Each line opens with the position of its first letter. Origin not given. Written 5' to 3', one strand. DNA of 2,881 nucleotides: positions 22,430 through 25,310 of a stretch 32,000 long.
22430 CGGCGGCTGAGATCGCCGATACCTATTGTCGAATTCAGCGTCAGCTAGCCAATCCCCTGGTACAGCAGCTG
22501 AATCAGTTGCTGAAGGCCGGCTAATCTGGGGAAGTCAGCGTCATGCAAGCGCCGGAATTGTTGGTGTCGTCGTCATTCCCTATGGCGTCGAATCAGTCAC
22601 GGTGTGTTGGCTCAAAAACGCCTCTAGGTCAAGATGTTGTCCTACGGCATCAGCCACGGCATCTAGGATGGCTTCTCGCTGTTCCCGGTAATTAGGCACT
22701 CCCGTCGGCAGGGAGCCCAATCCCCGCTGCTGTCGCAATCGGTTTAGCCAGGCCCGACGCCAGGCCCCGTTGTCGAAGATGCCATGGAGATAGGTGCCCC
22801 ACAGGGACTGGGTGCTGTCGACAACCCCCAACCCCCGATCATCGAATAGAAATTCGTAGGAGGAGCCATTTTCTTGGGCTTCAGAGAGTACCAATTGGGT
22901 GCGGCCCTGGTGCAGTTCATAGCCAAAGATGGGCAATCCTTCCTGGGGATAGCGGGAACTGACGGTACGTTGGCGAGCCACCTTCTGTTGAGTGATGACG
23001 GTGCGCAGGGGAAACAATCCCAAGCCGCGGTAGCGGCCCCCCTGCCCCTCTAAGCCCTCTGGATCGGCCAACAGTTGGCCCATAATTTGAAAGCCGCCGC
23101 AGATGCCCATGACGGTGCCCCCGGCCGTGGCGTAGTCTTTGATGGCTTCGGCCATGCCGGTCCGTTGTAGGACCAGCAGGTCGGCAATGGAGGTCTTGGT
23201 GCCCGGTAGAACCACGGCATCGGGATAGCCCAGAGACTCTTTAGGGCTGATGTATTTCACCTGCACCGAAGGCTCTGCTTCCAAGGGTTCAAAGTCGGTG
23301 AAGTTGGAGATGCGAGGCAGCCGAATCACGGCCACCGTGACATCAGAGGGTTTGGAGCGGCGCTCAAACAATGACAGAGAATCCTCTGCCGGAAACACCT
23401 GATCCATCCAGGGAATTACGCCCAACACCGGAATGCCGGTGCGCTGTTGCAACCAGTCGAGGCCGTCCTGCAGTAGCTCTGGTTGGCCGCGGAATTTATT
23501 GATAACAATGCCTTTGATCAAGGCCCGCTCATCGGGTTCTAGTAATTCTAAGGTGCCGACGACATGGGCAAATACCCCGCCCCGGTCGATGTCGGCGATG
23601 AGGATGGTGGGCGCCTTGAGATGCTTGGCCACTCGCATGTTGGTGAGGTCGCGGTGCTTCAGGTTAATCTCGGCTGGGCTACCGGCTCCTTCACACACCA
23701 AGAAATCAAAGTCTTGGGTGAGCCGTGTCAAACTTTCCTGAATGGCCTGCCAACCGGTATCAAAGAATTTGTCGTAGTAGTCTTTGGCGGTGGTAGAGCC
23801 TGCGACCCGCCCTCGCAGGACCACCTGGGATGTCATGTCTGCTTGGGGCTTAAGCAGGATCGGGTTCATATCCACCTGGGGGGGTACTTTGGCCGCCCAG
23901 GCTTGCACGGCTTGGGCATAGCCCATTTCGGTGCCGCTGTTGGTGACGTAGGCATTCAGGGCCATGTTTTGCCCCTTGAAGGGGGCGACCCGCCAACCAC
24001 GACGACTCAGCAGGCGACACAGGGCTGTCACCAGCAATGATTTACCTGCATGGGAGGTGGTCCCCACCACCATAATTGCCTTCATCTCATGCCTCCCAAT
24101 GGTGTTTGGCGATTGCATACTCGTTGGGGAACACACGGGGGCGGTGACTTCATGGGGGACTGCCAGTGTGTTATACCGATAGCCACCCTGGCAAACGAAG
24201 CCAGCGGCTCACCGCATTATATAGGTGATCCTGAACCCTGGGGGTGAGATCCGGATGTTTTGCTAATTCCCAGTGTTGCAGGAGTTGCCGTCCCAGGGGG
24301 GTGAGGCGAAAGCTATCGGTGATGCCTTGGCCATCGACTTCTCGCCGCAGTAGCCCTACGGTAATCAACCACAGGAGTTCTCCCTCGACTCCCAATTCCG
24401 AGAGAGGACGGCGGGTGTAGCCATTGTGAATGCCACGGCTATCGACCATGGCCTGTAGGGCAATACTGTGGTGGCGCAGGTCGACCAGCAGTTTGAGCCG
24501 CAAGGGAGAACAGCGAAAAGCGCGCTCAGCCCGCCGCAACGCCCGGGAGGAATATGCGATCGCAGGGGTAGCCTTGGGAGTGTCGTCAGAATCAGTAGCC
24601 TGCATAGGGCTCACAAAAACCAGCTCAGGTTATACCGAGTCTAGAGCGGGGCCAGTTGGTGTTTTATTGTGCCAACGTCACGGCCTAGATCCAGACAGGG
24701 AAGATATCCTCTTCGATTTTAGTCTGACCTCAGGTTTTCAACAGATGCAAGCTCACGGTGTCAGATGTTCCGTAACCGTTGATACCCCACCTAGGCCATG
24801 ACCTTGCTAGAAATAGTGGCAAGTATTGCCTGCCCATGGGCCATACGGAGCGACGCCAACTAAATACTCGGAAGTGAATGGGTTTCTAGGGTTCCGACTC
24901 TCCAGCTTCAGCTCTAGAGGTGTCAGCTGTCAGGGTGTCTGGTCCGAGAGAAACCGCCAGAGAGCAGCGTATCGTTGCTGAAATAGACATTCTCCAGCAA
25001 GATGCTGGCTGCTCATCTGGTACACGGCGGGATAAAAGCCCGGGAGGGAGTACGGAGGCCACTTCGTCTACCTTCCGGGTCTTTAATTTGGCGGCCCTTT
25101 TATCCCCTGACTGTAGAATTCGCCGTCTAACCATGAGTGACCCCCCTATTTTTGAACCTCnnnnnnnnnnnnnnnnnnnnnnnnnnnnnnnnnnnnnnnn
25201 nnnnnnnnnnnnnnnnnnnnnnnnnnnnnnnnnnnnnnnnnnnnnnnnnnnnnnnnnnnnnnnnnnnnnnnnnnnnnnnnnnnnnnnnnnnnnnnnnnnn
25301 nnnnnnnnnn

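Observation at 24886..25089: Guanidine-I (ykkC) riboswitch with enlarged P1a/P2 and a terminator that sequesters the aptamer 3' strand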

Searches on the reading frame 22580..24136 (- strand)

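Call 14: search_protein_families(library=ncbifam, proteins=[window:22580-24136:-])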
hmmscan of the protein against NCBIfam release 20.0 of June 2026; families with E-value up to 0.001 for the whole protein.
window:22580-24136:- (518 aa): 14 families
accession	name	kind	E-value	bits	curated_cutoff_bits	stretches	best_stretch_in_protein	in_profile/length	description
TIGR00313.1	cobQ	equivalog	4.1e-194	645.8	309.9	1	21-506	1-476/477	cobyric acid synthase CobQ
NF001989.1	PRK00784.1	equivalog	2.5e-192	639.8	273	1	19-509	1-477/480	cobyric acid synthase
TIGR00379.1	cobB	subfamily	2.2e-16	59.8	261.4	2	122-246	58-180/449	cobyrinic/hydrogenobyrinic acid a,c-diamide synthase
NF002204.1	PRK01077.1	equivalog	5.3e-15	55.2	254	0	128-257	65-192/420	cobyrinic acid a,c-diamide synthase CobB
NF004921.0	PRK06278.1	equivalog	2.6e-12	46.4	354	1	124-215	299-394/482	cobyrinic acid a,c-diamide synthase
NF033195.1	F430_CfbB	exception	2.2e-09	36.6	560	0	166-247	101-180/451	Ni-sirohydrochlorin a,c-diamide synthase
NF045636.1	isoglutsynth_GatD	equivalog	2.5e-06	27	400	1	324-419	86-175/258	lipid II isoglutaminyl synthase subunit GatD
TIGR01737.1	FGAM_synth_I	equivalog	2.3e-05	23.8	177.8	1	267-352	2-91/228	phosphoribosylformylglycinamidine synthase I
TIGR00347.1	bioD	equivalog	2.5e-05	24.5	83.3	1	129-213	86-166/166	dethiobiotin synthase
NF002957.0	PRK03619.1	equivalog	2.6e-05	23.7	212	1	268-352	3-92/222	phosphoribosylformylglycinamidine synthase subunit PurQ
NF004167.0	PRK05632.1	equivalog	3.5e-05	22.6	418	1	18-215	2-175/708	phosphate acetyltransferase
NF053748.1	bifunc_CobBC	exception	5.9e-05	21.6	950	0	168-259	106-194/797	bifunctional hydrogenobyrinic acid a,c-diamide synthase/histidinol phosphate aminotransferase CobBC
NF010608.0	PRK14004.1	equivalog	0.00036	20.3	216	1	295-353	28-86/210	imidazole glycerol phosphate synthase subunit HisH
NF010471.0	PRK13896.1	equivalog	0.00036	19.7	693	0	293-377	261-341/433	cobyrinic acid a,c-diamide synthase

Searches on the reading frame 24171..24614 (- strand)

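Call 14: search_protein_families(library=ncbifam, proteins=[window:24171-24614:-])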
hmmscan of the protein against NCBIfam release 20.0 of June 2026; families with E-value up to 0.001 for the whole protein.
window:24171-24614:- (147 aa): 1 family
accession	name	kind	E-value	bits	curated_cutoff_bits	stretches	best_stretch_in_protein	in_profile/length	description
NF045586.1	Npun_F0494_fam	equivalog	3.2e-44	149.3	65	1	20-137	2-118/118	Npun_F0494 family protein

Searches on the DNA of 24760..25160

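Call 34: search_rna_families(source=window, start=24760, end=25160, threshold=evalue, max_evalue=10)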
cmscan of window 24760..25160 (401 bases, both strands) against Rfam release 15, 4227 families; matches with E-value up to 10: 4.
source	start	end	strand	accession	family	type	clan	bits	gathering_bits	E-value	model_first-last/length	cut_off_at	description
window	24875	25048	+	RF00442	Guanidine-I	Cis-reg; riboswitch;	-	75.2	63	9.5e-14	1-107/107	no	Guanidine-I riboswitch aptamer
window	24904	24928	-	RF02726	sno_ZL63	Gene; snRNA; snoRNA; CD-box;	-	14.5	50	4.4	9-35/43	no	Small nucleolar RNA ZL63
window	24793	24835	-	RF01795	FourU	Cis-reg; thermoregulator;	-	13.1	60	7.9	1-65/65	no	FourU thermometer RNA element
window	24941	25029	+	RF00599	SNORA77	Gene; snRNA; snoRNA; HACA-box;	-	11.3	42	9.8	1-125/125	no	Small nucleolar RNA SNORA77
